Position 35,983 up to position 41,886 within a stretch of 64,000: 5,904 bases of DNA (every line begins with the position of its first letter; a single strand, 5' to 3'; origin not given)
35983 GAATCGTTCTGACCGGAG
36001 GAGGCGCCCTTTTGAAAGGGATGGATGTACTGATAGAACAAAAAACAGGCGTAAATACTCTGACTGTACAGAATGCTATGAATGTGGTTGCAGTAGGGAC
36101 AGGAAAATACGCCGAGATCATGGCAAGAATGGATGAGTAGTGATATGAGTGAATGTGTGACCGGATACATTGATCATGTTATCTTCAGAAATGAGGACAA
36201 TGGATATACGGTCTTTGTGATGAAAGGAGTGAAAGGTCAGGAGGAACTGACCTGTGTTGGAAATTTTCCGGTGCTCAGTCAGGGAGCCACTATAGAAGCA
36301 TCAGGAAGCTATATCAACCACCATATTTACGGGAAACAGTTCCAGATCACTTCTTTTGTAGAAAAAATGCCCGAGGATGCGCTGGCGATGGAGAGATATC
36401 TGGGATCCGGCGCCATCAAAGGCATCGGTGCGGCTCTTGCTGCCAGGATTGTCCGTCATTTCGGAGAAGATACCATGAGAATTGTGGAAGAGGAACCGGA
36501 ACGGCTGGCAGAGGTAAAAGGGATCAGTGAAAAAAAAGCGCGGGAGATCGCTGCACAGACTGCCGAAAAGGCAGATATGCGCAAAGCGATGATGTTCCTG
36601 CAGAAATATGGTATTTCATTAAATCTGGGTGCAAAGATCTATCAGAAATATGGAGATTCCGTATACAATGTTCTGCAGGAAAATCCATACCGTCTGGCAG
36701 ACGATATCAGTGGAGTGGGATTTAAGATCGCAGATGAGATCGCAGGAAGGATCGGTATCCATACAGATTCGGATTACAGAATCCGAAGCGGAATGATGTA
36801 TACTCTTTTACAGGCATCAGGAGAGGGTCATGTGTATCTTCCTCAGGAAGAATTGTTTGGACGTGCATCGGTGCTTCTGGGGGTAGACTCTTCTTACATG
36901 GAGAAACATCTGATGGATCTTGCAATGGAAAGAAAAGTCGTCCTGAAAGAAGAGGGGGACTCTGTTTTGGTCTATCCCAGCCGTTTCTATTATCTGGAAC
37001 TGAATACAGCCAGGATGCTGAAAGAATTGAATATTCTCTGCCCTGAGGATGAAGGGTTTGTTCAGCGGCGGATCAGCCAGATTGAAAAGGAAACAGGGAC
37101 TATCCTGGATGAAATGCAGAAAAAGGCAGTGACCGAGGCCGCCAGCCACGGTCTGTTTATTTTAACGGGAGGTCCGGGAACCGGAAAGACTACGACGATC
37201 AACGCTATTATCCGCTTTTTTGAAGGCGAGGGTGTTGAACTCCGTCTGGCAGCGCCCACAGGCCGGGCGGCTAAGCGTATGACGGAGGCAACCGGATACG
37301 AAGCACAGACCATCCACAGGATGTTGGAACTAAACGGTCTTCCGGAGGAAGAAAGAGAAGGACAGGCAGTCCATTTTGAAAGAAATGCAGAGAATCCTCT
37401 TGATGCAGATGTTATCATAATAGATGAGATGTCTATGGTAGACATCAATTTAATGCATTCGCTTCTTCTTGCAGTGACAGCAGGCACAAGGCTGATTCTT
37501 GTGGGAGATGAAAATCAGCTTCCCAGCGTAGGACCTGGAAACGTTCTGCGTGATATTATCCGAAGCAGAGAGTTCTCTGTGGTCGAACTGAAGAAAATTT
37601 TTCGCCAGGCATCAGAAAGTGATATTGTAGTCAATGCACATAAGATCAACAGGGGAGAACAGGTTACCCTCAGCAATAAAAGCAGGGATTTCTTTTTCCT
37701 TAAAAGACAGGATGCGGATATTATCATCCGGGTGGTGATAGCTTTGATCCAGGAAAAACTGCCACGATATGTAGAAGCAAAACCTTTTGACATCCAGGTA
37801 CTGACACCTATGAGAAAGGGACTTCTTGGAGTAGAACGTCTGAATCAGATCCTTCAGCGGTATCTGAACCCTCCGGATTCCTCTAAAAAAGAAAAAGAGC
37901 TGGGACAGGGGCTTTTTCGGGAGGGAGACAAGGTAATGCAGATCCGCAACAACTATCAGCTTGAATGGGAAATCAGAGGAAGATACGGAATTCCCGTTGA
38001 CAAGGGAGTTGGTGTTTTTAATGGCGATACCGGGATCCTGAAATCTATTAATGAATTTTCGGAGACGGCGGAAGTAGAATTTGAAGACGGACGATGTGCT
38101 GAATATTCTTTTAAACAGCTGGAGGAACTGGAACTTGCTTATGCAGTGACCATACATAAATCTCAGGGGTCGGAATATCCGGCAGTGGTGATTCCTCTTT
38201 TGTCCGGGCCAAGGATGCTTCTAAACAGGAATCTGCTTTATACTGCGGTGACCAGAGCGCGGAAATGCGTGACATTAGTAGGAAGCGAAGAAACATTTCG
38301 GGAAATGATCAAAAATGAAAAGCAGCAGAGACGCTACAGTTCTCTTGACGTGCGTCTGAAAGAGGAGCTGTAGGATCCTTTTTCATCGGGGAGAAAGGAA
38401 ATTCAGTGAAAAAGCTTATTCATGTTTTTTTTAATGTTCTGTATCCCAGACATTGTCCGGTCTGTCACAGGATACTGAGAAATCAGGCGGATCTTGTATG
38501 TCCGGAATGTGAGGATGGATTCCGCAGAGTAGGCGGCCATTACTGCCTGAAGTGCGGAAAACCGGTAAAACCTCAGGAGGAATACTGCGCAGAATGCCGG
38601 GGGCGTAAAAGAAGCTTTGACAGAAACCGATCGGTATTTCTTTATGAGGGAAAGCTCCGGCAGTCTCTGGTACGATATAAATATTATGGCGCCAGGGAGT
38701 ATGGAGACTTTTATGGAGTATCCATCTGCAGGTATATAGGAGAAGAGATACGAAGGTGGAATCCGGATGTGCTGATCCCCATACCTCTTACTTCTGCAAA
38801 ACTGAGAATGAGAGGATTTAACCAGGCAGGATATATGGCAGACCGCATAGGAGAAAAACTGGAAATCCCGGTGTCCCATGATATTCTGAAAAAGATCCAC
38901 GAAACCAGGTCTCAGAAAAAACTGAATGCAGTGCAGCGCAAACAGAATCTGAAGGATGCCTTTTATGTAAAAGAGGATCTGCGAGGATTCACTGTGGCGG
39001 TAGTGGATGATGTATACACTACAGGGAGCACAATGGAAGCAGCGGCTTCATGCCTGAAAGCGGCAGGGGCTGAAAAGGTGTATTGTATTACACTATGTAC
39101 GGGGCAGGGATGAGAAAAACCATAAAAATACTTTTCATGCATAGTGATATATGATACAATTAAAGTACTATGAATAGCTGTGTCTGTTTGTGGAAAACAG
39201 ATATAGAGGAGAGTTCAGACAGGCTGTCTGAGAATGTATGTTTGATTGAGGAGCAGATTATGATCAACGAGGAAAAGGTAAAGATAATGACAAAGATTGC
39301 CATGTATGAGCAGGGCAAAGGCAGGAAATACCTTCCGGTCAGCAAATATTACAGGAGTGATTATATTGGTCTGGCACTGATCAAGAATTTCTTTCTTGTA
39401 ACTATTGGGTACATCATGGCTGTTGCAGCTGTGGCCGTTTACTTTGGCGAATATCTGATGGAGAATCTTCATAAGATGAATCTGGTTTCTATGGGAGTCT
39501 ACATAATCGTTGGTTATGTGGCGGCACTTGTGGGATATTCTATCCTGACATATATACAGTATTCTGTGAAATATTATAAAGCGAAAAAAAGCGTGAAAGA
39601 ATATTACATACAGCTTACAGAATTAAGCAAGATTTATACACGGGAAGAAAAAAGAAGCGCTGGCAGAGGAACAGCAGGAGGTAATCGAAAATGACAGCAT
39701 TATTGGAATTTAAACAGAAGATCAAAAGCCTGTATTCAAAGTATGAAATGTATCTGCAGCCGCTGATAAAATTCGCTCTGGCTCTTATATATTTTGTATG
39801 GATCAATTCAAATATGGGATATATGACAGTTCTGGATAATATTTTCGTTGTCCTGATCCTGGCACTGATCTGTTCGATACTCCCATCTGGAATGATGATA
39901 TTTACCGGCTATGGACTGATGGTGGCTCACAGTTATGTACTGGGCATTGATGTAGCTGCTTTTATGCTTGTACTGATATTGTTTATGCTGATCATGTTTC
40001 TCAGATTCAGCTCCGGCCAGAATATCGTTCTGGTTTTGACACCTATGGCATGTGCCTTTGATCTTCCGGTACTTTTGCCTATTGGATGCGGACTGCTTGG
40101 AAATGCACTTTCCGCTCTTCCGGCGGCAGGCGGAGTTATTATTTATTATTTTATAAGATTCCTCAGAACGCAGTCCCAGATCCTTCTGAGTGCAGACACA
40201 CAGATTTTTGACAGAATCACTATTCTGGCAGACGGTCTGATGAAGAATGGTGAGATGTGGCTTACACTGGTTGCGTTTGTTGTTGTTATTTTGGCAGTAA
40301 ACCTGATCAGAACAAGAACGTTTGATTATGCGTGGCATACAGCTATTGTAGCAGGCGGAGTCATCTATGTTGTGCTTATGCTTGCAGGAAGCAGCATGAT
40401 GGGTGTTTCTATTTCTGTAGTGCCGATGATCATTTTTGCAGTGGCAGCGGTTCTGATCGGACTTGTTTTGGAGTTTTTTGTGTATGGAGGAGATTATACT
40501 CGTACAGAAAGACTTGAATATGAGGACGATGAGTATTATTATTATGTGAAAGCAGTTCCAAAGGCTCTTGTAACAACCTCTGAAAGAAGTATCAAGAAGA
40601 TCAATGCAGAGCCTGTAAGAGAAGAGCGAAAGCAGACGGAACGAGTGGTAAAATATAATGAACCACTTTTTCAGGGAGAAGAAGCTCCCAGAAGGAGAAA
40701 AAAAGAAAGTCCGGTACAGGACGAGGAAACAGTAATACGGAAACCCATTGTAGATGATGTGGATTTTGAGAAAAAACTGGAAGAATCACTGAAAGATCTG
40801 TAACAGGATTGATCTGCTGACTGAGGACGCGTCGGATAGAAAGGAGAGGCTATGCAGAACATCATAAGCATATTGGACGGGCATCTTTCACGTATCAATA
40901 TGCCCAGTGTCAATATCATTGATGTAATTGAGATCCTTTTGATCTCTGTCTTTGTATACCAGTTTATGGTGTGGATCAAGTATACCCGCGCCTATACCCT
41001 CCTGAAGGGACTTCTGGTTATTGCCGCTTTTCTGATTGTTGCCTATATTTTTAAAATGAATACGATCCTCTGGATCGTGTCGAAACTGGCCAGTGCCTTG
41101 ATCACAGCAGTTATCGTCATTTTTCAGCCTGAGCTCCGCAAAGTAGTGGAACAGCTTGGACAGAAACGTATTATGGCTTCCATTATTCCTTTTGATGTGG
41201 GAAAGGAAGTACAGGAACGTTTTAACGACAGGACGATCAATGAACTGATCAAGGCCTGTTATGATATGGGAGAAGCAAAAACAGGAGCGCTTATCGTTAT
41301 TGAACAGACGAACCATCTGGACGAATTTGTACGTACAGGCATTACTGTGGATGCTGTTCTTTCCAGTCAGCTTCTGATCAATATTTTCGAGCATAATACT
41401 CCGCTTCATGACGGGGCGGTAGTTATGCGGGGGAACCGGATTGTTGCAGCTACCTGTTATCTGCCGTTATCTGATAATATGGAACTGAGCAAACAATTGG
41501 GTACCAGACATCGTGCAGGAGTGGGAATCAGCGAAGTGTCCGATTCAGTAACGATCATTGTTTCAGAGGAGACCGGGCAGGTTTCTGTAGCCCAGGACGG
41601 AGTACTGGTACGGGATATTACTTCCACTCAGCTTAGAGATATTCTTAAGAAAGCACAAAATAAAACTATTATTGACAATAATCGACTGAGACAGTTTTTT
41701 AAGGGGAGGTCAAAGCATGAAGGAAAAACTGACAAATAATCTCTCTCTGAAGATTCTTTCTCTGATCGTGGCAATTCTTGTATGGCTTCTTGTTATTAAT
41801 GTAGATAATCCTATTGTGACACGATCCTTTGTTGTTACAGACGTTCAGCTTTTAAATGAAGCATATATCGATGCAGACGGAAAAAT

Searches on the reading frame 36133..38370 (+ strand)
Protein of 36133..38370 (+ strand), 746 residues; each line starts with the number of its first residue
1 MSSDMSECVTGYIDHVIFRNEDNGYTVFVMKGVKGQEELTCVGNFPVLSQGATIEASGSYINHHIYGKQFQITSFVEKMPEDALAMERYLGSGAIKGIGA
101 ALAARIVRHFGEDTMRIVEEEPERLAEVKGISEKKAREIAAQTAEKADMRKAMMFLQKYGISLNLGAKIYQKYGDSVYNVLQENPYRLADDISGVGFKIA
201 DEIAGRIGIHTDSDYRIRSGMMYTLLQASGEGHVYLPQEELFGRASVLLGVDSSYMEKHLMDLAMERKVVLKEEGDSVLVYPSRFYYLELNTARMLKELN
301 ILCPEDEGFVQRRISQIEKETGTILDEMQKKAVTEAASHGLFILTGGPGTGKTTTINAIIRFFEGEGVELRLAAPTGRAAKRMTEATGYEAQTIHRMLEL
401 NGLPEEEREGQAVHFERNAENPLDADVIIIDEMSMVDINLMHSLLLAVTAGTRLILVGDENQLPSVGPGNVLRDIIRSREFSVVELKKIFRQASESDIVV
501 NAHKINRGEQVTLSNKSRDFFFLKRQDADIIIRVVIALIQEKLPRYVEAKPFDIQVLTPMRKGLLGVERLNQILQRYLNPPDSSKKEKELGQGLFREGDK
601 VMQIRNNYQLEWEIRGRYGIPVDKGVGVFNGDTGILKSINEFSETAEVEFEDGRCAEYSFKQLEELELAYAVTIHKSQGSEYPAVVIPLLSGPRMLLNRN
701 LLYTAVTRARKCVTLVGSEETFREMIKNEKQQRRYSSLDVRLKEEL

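Call 8: search_protein_families(library=pfam, proteins=[window:36133-38370:+], max_evalue=0.001)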
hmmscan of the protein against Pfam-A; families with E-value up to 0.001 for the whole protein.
window:36133-38370:+ (746 aa): 14 families
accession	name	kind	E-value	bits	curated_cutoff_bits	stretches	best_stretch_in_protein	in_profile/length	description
PF13604.12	AAA_30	-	5.9e-44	150.5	27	1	325-511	2-174/191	AAA domain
PF14490.11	HHH_RecD2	-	1.3e-43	147.2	27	2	145-235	1-92/92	ATP-dependent RecD2 DNA helicase HHH domain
PF13245.12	AAA_19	-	3e-43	147.7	25.1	1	329-468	1-134/134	AAA domain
PF23139.1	OB_YrrC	-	1.7e-24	86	27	1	7-80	2-76/76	ATP-dependent DNA helicase YrrC, OB-fold domain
PF18335.7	SH3_13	-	3.9e-22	78.3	41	1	570-650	1-65/65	ATP-dependent RecD-like DNA helicase SH3 domain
PF13538.12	UvrD_C_2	-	6.5e-19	68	27.4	1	668-716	1-52/52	UvrD-like helicase C-terminal domain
PF01443.25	Viral_helicase1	-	8.4e-13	49.1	21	2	662-716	171-227/228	Viral superfamily 1 RNA helicase core domain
PF13086.12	AAA_11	-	8.4e-11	42.6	27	1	325-363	2-41/257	AAA domain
PF14520.12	HHH_5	-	1.9e-08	35.1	27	1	95-140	7-52/57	Helix-hairpin-helix domain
PF13401.12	AAA_22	-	4e-07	30.8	27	1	339-460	5-124/130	AAA domain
PF05970.20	PIF1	-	1.3e-06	28.6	25.9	1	318-504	3-201/223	PIF1-like helicase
PF05127.21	NAT10_TcmA_helicase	-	0.00011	22.6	22.7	1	343-446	1-111/176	RNA cytidine acetyltransferase NAT10/TcmA, helicase domain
PF20720.3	nSTAND3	-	0.00058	20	27.2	0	330-370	8-48/155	Novel STAND NTPase 3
PF00437.27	T2SSE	-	0.00091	18.4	24.9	0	331-364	132-167/370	Type II/IV secretion system protein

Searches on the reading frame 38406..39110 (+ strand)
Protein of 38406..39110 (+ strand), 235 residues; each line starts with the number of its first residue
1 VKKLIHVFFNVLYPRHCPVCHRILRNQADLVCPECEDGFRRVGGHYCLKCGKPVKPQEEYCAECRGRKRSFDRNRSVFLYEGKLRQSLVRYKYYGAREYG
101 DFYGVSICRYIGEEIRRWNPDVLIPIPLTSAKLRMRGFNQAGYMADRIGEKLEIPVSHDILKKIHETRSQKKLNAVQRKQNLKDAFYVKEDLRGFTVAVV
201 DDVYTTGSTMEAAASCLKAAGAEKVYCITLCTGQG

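Call 8: search_protein_families(library=pfam, proteins=[window:38406-39110:+], max_evalue=0.001)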
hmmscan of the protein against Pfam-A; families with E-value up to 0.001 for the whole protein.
window:38406-39110:+ (235 aa): 3 families
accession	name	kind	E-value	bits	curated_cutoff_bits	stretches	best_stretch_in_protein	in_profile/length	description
PF18912.6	DZR_2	-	1.4e-13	50.9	27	1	9-65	2-56/56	Double zinc ribbon domain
PF00156.33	Pribosyltran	-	8.7e-11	41.8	26.3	1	118-232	28-125/158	Phosphoribosyl transferase domain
PF12773.13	DZR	-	8.2e-05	23.1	27.3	1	17-64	1-44/45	Double zinc ribbon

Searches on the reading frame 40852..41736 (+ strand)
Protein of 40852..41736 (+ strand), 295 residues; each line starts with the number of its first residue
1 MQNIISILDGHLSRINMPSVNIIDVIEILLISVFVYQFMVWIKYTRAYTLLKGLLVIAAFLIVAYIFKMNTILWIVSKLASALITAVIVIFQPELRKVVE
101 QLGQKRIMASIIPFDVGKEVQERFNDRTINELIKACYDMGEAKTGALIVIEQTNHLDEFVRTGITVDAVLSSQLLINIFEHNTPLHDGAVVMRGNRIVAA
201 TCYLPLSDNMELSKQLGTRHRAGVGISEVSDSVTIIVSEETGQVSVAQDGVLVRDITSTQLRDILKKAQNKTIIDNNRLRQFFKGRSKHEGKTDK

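Call 6: search_protein_families(library=pfam, proteins=[window:40852-41736:+], max_evalue=0.001)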
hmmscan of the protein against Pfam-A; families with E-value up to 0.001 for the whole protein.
window:40852-41736:+ (295 aa): 2 families
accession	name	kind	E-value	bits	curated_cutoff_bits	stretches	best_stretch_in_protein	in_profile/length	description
PF02457.21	DAC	-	2.9e-45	153.1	27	1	134-251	2-118/119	DisA bacterial checkpoint controller nucleotide-binding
PF19293.4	CdaA_N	-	1.3e-08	35.3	23.8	1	19-94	4-80/81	CdaA N-terminal transmembrane domain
